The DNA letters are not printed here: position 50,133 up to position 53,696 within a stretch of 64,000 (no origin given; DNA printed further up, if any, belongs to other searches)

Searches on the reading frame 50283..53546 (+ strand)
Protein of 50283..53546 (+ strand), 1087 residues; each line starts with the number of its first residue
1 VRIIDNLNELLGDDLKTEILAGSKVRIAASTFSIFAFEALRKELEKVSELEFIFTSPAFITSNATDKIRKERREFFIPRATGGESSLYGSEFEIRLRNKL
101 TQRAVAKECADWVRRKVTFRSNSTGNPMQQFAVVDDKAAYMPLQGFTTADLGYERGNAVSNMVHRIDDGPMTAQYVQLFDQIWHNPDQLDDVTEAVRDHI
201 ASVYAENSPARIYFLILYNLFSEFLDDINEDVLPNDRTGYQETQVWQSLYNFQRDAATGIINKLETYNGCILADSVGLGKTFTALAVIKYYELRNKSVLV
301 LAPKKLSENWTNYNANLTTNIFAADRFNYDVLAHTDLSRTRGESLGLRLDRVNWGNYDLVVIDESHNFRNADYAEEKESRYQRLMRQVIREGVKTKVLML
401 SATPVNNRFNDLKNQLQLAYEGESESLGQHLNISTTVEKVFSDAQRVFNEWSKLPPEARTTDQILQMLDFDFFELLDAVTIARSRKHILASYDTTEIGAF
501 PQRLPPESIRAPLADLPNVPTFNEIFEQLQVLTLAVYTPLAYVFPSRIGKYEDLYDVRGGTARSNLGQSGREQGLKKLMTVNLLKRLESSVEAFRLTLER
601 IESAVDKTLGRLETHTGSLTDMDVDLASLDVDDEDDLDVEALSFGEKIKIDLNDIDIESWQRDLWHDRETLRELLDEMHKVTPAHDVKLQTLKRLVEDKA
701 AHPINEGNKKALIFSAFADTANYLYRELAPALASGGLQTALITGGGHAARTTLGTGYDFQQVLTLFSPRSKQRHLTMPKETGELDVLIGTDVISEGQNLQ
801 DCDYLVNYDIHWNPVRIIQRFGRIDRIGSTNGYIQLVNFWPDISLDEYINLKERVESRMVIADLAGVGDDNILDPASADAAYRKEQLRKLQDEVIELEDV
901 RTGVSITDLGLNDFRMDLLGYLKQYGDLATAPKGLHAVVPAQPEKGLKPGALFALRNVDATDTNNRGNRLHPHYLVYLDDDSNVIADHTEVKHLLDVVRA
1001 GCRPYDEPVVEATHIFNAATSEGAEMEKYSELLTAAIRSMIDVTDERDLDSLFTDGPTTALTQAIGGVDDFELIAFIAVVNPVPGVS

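Call 68: search_protein_families(library=padloc, proteins=[window:50283-53546:+], max_evalue=0.00001)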
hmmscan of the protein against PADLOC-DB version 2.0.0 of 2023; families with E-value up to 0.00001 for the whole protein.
window:50283-53546:+ (1087 aa): 36 families (the best 25 are shown)
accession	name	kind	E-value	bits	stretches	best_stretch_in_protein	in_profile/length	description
PDLC01075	C3a139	-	3.2e-117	391.2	1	3-1079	4-947/948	HKD+Snf2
PDLC02621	DrmD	-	2.2e-34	116.9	1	568-841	388-637/1040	DrmD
PDLC02623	DrmD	-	3.8e-30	102.4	1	676-849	500-645/1040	DrmD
PDLC02193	PLD_Helicase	-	3.2e-28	96.4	1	668-872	652-841/905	-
PDLC02500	BrxHI|BrxHII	-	2.3e-26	90.6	1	779-883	525-628/933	BrxHI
PDLC00659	HmaA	-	4.3e-26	89.1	1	584-831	377-614/1176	SNF2 helicase / DEAD-box helicase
PDLC03830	ZacC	-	4.9e-25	86.3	2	352-414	239-298/1019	-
PDLC02619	DrmD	-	1.1e-24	84.6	2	662-834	368-540/872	DrmD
PDLC02843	DpdE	-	1.4e-23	80.8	2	271-408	179-301/1091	DpdE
PDLC04556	PDC-M27C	-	3.9e-22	76.4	2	244-320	31-110/892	-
PDLC02840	DpdE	-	1.6e-20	71.1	2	271-407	180-305/1091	DpdE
PDLC02572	DrmA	-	4.9e-20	69.1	1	577-831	394-625/1043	DrmA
PDLC02632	DrmD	-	2.2e-17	60.8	1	578-833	398-630/662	DrmD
PDLC04554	PDC-M27C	-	2.9e-16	56.9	0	243-317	30-107/1217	-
PDLC02504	BrxHI|BrxHII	-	2.8e-15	53.4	1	782-857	535-612/971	BrxHII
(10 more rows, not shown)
